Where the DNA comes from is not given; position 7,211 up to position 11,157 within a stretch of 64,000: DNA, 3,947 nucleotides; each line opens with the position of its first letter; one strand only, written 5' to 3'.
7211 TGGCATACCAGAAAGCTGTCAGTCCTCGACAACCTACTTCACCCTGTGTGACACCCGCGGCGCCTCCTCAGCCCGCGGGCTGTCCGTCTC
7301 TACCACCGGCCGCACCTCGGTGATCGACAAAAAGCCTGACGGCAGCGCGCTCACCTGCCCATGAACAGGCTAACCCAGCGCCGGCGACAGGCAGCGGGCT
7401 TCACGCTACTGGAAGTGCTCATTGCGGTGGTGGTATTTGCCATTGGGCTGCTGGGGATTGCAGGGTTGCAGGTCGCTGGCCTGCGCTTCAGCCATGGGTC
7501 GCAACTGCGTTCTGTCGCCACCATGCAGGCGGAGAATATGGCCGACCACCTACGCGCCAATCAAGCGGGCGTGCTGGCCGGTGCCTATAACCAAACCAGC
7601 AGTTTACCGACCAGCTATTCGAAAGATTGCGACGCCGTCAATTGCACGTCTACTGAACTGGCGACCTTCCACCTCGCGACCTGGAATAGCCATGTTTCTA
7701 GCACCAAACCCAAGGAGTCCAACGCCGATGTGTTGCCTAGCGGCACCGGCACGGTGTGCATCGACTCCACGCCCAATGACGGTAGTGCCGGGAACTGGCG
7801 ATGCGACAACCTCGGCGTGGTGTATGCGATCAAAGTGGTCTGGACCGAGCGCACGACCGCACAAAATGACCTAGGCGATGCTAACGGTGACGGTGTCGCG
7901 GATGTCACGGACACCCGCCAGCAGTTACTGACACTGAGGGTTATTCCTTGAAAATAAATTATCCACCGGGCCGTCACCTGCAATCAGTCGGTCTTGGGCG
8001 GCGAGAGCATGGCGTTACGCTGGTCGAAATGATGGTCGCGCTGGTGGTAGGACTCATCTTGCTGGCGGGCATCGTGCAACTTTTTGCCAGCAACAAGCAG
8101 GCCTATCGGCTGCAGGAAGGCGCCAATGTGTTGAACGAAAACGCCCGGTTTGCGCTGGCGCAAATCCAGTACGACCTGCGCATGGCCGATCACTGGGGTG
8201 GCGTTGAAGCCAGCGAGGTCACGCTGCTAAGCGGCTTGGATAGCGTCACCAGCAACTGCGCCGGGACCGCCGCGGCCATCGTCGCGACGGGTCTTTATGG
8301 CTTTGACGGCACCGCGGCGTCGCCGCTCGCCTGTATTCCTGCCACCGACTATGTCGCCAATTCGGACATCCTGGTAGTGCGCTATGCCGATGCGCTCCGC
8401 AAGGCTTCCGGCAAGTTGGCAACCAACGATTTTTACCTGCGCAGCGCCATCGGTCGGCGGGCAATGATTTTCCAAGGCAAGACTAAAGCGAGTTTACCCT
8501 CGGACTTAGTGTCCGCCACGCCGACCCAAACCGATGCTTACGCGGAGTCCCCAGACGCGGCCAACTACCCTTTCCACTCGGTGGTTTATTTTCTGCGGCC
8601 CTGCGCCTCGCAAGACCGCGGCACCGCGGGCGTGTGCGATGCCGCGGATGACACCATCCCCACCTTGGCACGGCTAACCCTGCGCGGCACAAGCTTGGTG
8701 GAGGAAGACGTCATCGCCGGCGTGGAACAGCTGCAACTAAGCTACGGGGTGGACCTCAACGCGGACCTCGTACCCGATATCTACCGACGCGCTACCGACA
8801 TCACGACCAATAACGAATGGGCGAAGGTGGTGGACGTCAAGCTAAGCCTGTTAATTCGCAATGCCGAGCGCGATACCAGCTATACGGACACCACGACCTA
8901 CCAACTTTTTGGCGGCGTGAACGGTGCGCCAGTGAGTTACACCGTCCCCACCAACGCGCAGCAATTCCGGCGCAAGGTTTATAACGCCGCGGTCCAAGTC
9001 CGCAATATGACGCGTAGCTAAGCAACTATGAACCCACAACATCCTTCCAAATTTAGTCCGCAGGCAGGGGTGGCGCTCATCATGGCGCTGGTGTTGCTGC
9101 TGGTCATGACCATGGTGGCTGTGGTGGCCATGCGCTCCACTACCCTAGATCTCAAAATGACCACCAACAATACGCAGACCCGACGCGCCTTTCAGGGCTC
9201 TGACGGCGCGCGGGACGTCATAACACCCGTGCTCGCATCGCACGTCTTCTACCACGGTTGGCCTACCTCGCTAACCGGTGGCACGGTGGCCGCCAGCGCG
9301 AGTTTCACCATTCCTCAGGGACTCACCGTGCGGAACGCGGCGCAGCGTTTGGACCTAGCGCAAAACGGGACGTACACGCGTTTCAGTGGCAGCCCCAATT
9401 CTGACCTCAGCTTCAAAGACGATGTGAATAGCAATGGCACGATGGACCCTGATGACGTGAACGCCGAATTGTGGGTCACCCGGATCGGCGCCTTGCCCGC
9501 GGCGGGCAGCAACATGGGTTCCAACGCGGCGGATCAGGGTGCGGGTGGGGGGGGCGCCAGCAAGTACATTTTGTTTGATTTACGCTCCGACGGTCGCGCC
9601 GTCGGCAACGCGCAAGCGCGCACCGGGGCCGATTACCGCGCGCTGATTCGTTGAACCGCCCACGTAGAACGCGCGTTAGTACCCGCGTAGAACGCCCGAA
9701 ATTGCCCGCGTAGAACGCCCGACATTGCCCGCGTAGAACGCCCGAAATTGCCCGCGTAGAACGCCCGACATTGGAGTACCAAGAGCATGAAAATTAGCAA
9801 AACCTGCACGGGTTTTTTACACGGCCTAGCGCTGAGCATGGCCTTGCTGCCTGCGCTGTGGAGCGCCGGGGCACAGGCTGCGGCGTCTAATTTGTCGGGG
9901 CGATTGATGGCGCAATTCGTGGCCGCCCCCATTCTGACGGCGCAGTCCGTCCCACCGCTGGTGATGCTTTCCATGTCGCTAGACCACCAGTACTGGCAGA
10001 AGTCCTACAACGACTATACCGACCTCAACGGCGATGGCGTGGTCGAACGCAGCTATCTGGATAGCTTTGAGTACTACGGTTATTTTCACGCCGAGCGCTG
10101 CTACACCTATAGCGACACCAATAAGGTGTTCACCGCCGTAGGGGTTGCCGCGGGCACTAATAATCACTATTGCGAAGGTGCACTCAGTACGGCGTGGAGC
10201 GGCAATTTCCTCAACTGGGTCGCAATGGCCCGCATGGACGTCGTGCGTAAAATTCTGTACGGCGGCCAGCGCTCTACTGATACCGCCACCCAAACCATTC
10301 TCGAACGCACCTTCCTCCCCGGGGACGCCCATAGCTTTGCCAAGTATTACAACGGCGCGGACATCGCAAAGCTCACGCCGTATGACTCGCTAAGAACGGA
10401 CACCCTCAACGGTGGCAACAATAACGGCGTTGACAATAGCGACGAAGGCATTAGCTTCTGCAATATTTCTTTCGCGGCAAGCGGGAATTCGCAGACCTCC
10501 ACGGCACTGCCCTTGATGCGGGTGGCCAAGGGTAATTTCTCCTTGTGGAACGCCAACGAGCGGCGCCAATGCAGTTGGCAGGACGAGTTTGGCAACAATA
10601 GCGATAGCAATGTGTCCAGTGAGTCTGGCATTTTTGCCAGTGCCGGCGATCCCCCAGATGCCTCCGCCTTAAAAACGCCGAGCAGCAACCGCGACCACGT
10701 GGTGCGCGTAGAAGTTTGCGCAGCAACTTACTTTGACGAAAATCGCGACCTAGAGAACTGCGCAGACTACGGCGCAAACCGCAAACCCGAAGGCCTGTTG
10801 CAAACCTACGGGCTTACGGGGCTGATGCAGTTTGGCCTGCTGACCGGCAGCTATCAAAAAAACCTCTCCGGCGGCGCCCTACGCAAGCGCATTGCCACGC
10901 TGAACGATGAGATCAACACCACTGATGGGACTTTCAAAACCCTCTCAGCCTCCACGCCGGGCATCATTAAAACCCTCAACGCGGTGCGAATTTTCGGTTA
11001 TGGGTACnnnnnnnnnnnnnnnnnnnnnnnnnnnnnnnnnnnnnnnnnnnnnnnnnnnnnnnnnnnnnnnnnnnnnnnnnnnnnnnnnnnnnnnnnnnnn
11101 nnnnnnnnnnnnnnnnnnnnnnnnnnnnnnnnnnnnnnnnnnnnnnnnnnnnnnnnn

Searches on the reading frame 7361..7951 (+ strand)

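Call 5: search_protein_families(library=pfam, proteins=[window:7361-7951:+])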
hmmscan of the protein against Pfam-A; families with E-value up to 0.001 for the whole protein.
window:7361-7951:+ (196 aa): 2 families
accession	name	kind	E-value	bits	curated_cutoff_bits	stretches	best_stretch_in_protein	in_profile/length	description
PF07963.17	N_methyl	-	9.2e-08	31.8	21.2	1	8-33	1-26/27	Prokaryotic N-terminal methylation motif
PF22150.1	Tt1218-like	-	4.9e-06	27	27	1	35-105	1-75/76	Type IV pilin Tt1218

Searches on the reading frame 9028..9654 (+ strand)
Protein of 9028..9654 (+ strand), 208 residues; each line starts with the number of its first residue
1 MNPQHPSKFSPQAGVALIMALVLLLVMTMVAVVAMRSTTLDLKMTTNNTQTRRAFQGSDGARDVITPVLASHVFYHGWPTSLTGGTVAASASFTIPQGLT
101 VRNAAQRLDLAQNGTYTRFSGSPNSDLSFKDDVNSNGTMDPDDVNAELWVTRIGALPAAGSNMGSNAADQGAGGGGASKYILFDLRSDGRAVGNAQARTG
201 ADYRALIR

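Call 5: search_protein_families(library=pfam, proteins=[window:9028-9654:+])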
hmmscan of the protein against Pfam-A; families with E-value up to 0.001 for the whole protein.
window:9028-9654:+ (208 aa): 1 family
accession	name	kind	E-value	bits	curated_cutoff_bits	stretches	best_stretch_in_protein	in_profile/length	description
PF14341.11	PilX_N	-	1.2e-09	38.5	25.5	1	13-57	1-45/51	PilX N-terminal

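Call 9: find_encoding_contigs(protein=window:9028-9654:+, flank=3000, max_places=10)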
Protein window:9028-9654:+ (208 aa): 3 contigs read that carry it; 2 places shown.
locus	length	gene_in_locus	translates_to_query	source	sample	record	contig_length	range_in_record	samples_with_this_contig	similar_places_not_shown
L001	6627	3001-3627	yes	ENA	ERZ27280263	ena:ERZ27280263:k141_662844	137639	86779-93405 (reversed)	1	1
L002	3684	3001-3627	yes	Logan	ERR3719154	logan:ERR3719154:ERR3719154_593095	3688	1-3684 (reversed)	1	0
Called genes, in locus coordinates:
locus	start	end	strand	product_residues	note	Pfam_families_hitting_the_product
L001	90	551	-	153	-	PF12840:HTH_20 (faint), PF01475:FUR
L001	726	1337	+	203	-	PF07963:N_methyl, PF12019:GspH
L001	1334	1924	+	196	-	PF07963:N_methyl, PF22150:Tt1218-like (weak)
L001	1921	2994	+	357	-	PF07963:N_methyl, PF16074:PilW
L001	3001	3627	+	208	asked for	PF14341:PilX_N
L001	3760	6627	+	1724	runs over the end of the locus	PF28373:PilY1_homolog_dom, PF05567:T4P_PilY1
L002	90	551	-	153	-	PF12840:HTH_20 (faint), PF01475:FUR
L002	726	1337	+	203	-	PF07963:N_methyl, PF12019:GspH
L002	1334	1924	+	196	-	PF07963:N_methyl, PF22150:Tt1218-like (weak)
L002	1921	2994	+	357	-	PF07963:N_methyl, PF16074:PilW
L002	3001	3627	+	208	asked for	PF14341:PilX_N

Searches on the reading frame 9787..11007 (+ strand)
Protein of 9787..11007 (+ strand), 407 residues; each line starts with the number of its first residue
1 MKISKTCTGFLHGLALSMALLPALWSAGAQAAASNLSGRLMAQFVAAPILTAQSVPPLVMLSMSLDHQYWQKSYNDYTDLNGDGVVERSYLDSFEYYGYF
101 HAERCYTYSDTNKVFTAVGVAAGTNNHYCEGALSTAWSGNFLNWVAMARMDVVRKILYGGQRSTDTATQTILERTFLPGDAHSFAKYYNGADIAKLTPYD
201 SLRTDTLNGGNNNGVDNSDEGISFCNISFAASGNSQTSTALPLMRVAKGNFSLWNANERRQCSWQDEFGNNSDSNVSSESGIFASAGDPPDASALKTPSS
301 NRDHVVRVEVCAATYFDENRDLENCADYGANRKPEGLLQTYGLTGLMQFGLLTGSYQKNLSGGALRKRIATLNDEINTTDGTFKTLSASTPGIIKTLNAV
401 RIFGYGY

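Call 32: find_related_loci(query=A1, collection=metagenome_contigs, flank=3000)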
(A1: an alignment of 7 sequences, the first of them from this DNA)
Query A1 (407 aa) in metagenome_contigs; peptide patterns used: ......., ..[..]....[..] (x = any residue, [..] = any of these).
153 stretches matched a pattern; 19 encode a relative of the query (tblastn E <= 1e-3); 19 distinct loci.
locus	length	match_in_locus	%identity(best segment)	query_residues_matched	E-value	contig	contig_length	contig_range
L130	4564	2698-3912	69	1-407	0e+0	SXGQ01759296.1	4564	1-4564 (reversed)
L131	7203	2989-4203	69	1-407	0e+0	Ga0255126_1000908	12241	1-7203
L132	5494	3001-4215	69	1-407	0e+0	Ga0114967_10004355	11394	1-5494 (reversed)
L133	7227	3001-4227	63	1-407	2e-174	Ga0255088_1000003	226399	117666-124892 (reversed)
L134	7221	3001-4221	61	1-403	2e-161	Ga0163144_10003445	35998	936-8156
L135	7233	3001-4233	59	1-407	3e-161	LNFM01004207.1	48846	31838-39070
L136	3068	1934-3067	62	1-373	8e-166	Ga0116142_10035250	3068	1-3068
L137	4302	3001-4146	57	32-407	3e-150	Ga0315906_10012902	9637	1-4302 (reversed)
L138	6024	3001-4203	56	8-407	8e-143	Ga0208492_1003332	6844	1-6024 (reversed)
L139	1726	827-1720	64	1-298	1e-136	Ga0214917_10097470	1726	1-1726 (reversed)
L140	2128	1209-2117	61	1-298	5e-131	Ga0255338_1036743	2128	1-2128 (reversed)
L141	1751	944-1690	59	22-267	1e-102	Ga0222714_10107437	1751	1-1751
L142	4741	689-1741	38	44-407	5e-75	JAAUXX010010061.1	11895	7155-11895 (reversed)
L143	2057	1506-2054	61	1-174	6e-70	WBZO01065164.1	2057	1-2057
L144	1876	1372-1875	53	12-178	3e-56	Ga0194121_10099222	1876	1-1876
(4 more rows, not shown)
